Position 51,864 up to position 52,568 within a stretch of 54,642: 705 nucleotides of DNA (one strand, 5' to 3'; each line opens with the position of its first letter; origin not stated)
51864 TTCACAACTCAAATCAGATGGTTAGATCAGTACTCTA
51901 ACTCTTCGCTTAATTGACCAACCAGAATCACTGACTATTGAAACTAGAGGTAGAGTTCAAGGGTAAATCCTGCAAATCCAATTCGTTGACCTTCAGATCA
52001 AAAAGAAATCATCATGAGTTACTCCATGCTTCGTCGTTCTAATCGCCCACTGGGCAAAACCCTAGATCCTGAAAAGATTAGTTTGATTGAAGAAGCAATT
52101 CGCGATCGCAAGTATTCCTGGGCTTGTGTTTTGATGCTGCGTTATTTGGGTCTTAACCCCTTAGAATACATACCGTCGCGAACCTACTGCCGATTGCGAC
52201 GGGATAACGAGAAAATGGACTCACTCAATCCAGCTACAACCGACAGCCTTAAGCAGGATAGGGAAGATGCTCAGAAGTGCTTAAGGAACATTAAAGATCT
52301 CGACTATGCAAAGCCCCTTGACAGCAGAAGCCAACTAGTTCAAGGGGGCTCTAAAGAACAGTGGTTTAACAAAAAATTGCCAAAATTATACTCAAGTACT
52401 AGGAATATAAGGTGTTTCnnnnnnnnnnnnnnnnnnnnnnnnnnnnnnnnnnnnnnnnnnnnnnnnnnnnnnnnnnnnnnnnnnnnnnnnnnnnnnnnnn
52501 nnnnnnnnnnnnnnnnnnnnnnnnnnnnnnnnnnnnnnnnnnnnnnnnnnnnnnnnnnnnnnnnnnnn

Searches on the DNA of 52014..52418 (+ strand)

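Call 45: search_rna_families(sources=[L079, L030, L048, L068], threshold=gathering)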
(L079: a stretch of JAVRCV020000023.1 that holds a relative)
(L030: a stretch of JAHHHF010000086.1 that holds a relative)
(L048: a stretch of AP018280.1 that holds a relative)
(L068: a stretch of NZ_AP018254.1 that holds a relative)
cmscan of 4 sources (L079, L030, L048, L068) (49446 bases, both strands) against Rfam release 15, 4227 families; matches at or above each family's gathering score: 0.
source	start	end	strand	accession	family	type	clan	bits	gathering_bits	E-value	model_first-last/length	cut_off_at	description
